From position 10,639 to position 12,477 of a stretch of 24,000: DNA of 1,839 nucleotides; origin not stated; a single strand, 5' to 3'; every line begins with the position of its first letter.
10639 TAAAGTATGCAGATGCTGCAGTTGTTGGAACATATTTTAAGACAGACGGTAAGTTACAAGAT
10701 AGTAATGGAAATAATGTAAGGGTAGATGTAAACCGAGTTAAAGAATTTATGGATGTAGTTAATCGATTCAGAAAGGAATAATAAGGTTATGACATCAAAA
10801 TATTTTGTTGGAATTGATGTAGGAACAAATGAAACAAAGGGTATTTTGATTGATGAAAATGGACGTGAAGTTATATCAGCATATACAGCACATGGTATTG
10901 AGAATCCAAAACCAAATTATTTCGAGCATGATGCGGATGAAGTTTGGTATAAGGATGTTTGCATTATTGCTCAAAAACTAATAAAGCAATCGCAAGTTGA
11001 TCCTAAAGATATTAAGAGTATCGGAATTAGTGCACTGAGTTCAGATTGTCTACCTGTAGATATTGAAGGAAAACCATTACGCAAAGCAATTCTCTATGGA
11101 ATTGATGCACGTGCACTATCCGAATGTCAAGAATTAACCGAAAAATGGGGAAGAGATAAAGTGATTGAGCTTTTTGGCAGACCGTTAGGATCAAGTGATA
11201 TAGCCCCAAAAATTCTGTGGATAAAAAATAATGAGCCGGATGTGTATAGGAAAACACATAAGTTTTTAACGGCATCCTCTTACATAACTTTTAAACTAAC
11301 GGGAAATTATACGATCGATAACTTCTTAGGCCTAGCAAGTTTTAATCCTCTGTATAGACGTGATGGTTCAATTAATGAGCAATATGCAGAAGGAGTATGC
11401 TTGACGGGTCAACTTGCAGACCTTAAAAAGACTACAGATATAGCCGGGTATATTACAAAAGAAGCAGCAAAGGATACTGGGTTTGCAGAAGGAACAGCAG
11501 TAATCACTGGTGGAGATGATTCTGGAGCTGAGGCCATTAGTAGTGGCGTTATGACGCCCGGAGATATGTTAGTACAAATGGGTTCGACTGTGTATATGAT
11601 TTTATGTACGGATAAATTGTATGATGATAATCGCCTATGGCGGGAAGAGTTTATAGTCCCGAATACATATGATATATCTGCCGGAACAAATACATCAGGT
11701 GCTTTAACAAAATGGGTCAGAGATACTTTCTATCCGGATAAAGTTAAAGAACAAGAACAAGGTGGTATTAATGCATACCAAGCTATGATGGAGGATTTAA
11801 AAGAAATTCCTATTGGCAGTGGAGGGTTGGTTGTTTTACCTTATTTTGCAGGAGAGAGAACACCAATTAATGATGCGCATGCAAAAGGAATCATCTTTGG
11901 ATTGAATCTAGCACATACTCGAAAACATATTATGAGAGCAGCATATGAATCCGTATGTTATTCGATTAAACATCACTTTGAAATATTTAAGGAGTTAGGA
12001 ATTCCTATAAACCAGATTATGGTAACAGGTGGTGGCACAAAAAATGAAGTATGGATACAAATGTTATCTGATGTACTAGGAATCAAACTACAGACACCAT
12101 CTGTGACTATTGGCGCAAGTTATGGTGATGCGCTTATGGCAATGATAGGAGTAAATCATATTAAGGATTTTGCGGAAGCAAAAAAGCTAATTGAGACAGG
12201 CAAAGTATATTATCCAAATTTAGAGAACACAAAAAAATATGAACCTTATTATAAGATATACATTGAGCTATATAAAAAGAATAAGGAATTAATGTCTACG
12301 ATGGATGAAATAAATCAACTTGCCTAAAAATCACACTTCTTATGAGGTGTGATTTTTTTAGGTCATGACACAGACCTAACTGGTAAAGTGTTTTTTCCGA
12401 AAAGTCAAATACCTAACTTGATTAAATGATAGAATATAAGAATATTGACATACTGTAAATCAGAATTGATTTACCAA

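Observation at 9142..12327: Uncharacterised distal module: TIM-barrel epimerase, BtpA/SgcQ and FGGY kinase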

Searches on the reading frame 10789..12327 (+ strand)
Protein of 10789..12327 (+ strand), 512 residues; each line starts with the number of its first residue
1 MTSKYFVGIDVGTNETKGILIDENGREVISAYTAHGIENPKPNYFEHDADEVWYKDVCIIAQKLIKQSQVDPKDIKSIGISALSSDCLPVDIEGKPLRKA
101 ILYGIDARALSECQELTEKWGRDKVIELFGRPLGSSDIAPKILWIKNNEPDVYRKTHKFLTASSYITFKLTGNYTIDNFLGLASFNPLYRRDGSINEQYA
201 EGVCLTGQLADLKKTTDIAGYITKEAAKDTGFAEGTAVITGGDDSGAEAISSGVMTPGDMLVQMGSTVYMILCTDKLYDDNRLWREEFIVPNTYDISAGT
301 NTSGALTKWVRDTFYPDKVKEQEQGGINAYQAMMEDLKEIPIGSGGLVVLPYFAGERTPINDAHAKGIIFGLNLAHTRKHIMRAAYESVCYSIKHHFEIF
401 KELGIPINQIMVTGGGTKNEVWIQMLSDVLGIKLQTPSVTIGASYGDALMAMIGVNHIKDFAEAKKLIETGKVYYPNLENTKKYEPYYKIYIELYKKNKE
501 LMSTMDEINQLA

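Call 4: search_protein_families(library=pfam, proteins=[window:10789-12327:+])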
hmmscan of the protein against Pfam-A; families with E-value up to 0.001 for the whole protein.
window:10789-12327:+ (512 aa): 3 families
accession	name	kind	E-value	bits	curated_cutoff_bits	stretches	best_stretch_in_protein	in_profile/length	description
PF00370.27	FGGY_N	-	1.1e-44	153.3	28.8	1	5-247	1-241/245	FGGY family of carbohydrate kinases, N-terminal domain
PF02782.22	FGGY_C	-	9.9e-36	123.8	27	1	289-453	33-196/198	FGGY family of carbohydrate kinases, C-terminal domain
PF01869.26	BcrAD_BadFG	-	1.5e-05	25.1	31.5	0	7-82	1-71/271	BadF/BadG/BcrA/BcrD ATPase family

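Call 5: search_protein_families(library=ncbifam, proteins=[window:10789-12327:+], max_evalue=0.00001)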
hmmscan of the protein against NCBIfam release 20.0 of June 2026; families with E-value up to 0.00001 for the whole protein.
window:10789-12327:+ (512 aa): 12 families
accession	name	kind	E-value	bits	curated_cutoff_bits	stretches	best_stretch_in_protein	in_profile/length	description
TIGR01312.1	XylB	equivalog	7.6e-92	308.3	380.25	1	7-496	1-481/481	xylulokinase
TIGR01314.1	gntK_FGGY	equivalog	1.3e-68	231.8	648.55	1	5-498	1-493/505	gluconokinase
NF008187.0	PRK10939.1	equivalog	1.8e-59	201.7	528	1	3-503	3-508/521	autoinducer-2 kinase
NF003154.0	PRK04123.1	equivalog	2.4e-54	185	428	1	2-500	2-539/554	ribulokinase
NF011601.0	PRK15027.1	equivalog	7.5e-53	179.6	912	1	6-503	2-484/484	xylulokinase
TIGR01234.1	L-ribulokinase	equivalog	1.6e-45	155.9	583.25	1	5-496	2-528/536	ribulokinase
TIGR01311.1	glycerol_kin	equivalog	2e-44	151.8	590.35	1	5-487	2-483/496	glycerol kinase GlpK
NF000756.0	PRK00047.1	subfamily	3.3e-42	144.4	498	2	294-487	301-484/502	glycerol kinase GlpK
TIGR01315.1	5C_CHO_kinase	subfamily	1.5e-39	136.2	408.7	1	6-501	2-540/541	FGGY family pentulose kinase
TIGR02628.1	fuculo_kin_coli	equivalog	4.1e-37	128.2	470.9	1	9-476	6-464/465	L-fuculokinase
TIGR02627.1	rhamnulo_kin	equivalog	3.5e-12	45.6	527.95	1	376-470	356-450/454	rhamnulokinase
NF007925.0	PRK10640.1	equivalog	2e-07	29.8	639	0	380-470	366-456/489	rhamnulokinase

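Call 40: search_solved_structures(query=window:10789-12327:+, max_evalue=1e-20)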
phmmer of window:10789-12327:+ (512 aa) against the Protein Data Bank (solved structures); distinct sequences matched with E-value up to 1e-20: 26.
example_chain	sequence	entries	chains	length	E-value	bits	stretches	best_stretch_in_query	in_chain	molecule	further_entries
3ifr_A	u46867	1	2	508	5.2e-52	180.3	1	4-496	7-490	Carbohydrate kinase, FGGY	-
2itm_A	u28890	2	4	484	6.8e-47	163.5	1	6-502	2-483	Xylulose kinase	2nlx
5vm1_A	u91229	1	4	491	1e-37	133.2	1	6-495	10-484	Xylulokinase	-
3hz6_A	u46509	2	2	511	1.1e-37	133.1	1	5-468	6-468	Xylulokinase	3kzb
3gbt_A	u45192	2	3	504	1.7e-34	122.5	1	1-495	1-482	Gluconate kinase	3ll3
3qdk_A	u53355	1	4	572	1.9e-34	122.4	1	3-495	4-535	Ribulokinase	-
5ya0_A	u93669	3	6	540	1.2e-33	119.7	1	3-486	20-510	Autoinducer-2 kinase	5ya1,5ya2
2zf5_O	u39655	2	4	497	7.2e-33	117.2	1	4-497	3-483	Glycerol kinase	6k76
3gg4_A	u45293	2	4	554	2e-32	115.8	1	3-506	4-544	glycerol kinase | xylulose kinase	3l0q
6k78_B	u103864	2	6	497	2.1e-32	115.6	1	4-497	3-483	Glycerol kinase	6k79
6k78_A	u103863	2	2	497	2.9e-32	115.2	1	4-497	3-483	Glycerol kinase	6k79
3d7e_O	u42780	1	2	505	9.7e-29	103.6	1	4-481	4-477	Glycerol kinase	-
3h45_X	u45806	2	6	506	1.2e-28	103.2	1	4-481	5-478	Glycerol kinase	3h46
3h3n_X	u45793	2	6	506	1.3e-28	103.2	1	4-481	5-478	Glycerol kinase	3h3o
3flc_O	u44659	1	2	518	1.4e-28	103.1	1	4-481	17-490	Glycerol kinase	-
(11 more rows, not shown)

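Call 48: find_homologous_proteins(query=window:10789-12327:+, max_evalue=1e-30)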
Query window:10789-12327:+ (512 aa): 4446 proteins with E <= 1e-30 among 8000 candidates; the best 120 are listed.
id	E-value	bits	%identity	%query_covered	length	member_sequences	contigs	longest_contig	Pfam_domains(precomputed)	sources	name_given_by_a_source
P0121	0.0e+0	1115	95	99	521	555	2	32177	PF00370.28,PF02782.23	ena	-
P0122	0.0e+0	1083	92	99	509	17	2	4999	PF00370.28,PF02782.23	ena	-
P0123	0.0e+0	1083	92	99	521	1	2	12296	PF00370.28,PF02782.23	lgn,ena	-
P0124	0.0e+0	1080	92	100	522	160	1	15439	PF00370.28,PF02782.23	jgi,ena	-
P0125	0.0e+0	1068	96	94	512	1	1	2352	PF00370.28,PF02782.23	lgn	-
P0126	0.0e+0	1059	95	94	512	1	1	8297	PF00370.28,PF02782.23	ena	-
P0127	0.0e+0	1050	94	94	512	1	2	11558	PF00370.28,PF02782.23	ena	-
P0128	0.0e+0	1034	86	99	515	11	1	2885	PF00370.28,PF02782.23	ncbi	-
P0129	0.0e+0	1028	86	100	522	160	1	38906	PF00370.28,PF02782.23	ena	-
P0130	0.0e+0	1013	84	99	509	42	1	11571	PF00370.28,PF02782.23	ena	-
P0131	2.6e-263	892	72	100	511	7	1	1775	PF00370.28,PF02782.23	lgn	-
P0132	6.5e-257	871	72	99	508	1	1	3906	PF00370.28,PF02782.23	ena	-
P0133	1.1e-256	871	71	100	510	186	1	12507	PF00370.28,PF02782.23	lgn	-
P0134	2.0e-253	860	70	99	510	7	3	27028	PF00370.28,PF02782.23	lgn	-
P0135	1.6e-250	850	71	99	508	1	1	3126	PF00370.28,PF02782.23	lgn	-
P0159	5.6e-202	690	58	99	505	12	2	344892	PF00370.28,PF02782.23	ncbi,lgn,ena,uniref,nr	ncbi:FGGY-family carbohydrate kinase [Caproiciproducens galactitolivorans]|uniref:FGGY-family carboh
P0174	1.1e-198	679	57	97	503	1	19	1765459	PF00370.28,PF02782.23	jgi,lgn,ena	jgi:xylulokinase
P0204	1.2e-193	662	57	97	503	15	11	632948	PF00370.28,PF02782.23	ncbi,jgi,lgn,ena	ncbi:MAG: FGGY-family carbohydrate kinase [Anaerovoracaceae bacterium]|jgi:xylulokinase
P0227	5.4e-191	654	56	99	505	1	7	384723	PF00370.28,PF02782.23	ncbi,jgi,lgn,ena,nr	ncbi:MAG TPA: FGGY-family carbohydrate kinase [Spirochaetales bacterium]|nr:FGGY-family carbohydrate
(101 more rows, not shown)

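Call 49: find_encoding_contigs(protein=P0159, flank=10000, max_places=1)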
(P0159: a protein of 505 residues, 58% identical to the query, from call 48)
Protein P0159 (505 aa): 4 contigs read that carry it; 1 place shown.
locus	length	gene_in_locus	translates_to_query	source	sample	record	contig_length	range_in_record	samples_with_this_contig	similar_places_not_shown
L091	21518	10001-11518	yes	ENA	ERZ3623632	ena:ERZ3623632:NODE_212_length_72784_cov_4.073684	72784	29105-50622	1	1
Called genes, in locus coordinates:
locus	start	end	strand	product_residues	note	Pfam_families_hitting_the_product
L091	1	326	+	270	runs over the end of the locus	PF03437:BtpA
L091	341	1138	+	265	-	PF08282:Hydrolase_3, PF05116:S6PP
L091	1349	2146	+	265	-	PF00294:PfkB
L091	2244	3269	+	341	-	PF01380:SIS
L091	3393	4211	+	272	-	PF01261:AP_endonuc_2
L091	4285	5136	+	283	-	PF04909:Amidohydro_2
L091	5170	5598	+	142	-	PF01894:YjbQ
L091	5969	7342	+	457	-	PF00324:AA_permease, PF13520:AA_permease_2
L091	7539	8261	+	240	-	PF00392:GntR, PF07702:UTRA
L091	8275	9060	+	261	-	PF00294:PfkB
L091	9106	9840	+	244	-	PF00392:GntR, PF07702:UTRA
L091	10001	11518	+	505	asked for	PF00370:FGGY_N, PF02782:FGGY_C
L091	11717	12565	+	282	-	PF00805:Pentapeptide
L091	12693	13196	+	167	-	PF13302:Acetyltransf_3, PF00583:Acetyltransf_1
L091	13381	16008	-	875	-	PF00690:Cation_ATPase_N, PF00122:E1-E2_ATPase, PF00702:Hydrolase, PF13246:Cation_ATPase, PF00689:Cation_ATPase_C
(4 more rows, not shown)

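Call 50: find_encoding_contigs(protein=P0174, flank=10000, max_places=1)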
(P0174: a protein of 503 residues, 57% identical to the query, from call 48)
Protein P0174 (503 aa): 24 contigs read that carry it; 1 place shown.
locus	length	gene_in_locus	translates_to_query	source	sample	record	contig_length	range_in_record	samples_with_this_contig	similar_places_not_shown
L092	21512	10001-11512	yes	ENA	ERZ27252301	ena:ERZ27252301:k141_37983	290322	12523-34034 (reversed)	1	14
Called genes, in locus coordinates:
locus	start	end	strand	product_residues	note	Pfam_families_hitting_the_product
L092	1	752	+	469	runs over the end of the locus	PF01554:MatE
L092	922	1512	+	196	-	PF02578:Cu-oxidase_4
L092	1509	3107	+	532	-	-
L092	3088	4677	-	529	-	PF00009:GTP_EFTU, PF22042:EF-G_D2, PF03144:GTP_EFTU_D2, PF16658:RF3_C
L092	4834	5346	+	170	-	PF22811:Zn_ribbon_NrdR, PF03477:ATP-cone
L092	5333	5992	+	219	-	PF02224:Cytidylate_kin, PF13189:Cytidylate_kin2, PF13238:AAA_18 (weak)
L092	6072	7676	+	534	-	PF07969:Amidohydro_3, PF01979:Amidohydro_1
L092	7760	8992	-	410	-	PF06245:DUF1015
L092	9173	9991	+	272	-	PF01261:AP_endonuc_2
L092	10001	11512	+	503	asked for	PF00370:FGGY_N, PF02782:FGGY_C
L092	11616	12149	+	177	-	PF02545:Maf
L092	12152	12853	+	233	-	PF20582:UPF0758_N, PF14464:Prok-JAB (weak), PF04002:RadC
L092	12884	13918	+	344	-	PF06723:MreB_Mbl, PF11104:PilM_2 (faint), PF00012:HSP70, PF14450:FtsA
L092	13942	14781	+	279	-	PF04085:MreC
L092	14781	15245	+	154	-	-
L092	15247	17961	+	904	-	PF03717:PBP_dimer, PF00905:Transpeptidase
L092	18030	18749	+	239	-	PF01656:CbiA, PF02374:ArsA_ATPase (faint), PF06564:CBP_BcsQ (faint), PF09140:MipZ, PF10609:ParA, PF13614:AAA_31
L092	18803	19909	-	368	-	PF01098:FTSW_RODA_SPOVE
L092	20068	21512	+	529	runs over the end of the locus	PF12072:RNase_Y_N, PF00013:KH_1, PF22891:KH_PNO1_2nd (faint), PF08668:HDOD (faint), PF01966:HD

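Call 51: find_encoding_contigs(protein=P0204, flank=10000, max_places=1)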
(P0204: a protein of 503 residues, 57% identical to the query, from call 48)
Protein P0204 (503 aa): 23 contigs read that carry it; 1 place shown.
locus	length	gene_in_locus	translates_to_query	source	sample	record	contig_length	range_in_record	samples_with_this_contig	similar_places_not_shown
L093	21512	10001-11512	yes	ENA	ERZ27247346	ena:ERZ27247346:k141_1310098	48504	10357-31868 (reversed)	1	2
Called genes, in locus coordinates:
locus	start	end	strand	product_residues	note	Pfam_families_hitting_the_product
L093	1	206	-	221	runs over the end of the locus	PF01726:LexA_DNA_bind, PF09339:HTH_IclR (faint), PF12802:MarR_2 (weak), PF00717:Peptidase_S24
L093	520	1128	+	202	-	PF05198:IF3_N, PF00707:IF3_C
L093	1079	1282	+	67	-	PF01632:Ribosomal_L35p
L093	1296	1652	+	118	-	PF00453:Ribosomal_L20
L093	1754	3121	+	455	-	PF01554:MatE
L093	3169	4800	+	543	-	-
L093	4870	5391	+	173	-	PF22811:Zn_ribbon_NrdR, PF03477:ATP-cone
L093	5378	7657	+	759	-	PF02224:Cytidylate_kin, PF13189:Cytidylate_kin2, PF07969:Amidohydro_3, PF01979:Amidohydro_1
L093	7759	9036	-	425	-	PF06245:DUF1015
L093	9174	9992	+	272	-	PF01261:AP_endonuc_2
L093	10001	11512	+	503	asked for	PF00370:FGGY_N, PF02782:FGGY_C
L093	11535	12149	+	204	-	PF02545:Maf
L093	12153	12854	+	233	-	PF20582:UPF0758_N, PF04002:RadC, PF14464:Prok-JAB (weak)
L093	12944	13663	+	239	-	PF01656:CbiA, PF02374:ArsA_ATPase (weak), PF06564:CBP_BcsQ (faint), PF09140:MipZ (weak), PF10609:ParA, PF13614:AAA_31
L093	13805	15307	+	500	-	PF12072:RNase_Y_N, PF00013:KH_1, PF01966:HD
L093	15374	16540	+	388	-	PF00266:Aminotran_5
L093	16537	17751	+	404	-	PF22025:ThiI_fer, PF02926:THUMP, PF02568:ThiI, PF06508:QueC (faint)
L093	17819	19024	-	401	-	PF01053:Cys_Met_Meta_PP, PF00155:Aminotran_1_2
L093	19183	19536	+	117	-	PF08378:NERD, PF02021:UPF0102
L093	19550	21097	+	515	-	PF13541:ChlI, PF05362:Lon_C (weak), PF01078:Mg_chelatase, PF00158:Sigma54_activat (faint), PF07728:AAA_5, PF00493:MCM (weak), PF13335:Mg_chelatase_C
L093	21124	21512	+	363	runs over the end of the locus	PF02481:DNA_processg_A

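Call 52: find_encoding_contigs(protein=P0227, flank=10000, max_places=1)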
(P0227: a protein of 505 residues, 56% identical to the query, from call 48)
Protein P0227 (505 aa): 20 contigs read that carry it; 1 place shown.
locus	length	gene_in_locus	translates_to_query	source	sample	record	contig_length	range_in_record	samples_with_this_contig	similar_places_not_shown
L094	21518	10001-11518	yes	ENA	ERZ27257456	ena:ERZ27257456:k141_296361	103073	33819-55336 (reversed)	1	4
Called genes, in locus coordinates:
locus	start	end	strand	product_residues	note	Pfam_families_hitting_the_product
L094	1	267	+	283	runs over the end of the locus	PF01261:AP_endonuc_2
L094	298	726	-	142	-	PF01894:YjbQ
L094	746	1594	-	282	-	PF04909:Amidohydro_2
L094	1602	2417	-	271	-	PF01261:AP_endonuc_2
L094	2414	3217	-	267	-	PF00294:PfkB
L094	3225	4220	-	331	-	PF01380:SIS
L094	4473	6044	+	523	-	PF07969:Amidohydro_3, PF01979:Amidohydro_1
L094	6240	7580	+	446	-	PF13520:AA_permease_2, PF00324:AA_permease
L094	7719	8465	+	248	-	PF00392:GntR, PF07702:UTRA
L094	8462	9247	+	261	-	PF00294:PfkB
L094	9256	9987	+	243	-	PF00392:GntR, PF07702:UTRA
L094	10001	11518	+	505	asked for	PF00370:FGGY_N, PF02782:FGGY_C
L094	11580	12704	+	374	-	PF00072:Response_reg, PF07228:SpoIIE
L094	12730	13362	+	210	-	PF01205:Impact_N, PF09186:DUF1949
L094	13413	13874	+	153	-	PF00072:Response_reg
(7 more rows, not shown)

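Call 74: find_related_loci(query=A3, collection=metagenome_contigs, flank=10000)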
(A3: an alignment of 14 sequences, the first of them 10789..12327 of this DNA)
Query A3 (512 aa) in metagenome_contigs; peptide patterns used: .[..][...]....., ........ (x = any residue, [..] = any of these).
600 stretches matched a pattern (row limit reached: there are more); 434 encode a relative of the query (tblastn E <= 1e-3); the best 80 are kept; 80 distinct loci.
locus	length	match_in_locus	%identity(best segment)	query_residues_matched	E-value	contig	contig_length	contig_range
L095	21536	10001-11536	93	1-512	0e+0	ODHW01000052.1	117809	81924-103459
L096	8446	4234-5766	94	1-511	0e+0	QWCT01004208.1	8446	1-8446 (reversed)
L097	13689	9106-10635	92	1-510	0e+0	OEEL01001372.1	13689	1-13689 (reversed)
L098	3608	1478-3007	86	1-510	0e+0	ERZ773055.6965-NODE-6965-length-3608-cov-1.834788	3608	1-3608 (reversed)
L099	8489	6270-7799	86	1-510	0e+0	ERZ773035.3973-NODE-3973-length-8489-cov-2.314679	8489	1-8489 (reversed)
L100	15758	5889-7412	84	1-508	0e+0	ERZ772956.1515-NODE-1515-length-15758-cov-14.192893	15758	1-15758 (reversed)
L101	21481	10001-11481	99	19-512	0e+0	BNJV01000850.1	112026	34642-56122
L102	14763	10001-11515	86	6-510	0e+0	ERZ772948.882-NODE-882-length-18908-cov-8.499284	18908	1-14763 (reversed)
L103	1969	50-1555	67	4-505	0e+0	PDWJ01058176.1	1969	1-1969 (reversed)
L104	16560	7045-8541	67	4-502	0e+0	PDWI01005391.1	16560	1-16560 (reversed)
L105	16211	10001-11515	57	1-505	0e+0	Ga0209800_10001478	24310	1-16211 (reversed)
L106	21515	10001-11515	56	1-505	0e+0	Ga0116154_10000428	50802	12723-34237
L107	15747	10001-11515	56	1-505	0e+0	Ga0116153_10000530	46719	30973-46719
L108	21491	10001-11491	57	5-501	0e+0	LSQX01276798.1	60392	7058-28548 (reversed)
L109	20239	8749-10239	57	5-501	0e+0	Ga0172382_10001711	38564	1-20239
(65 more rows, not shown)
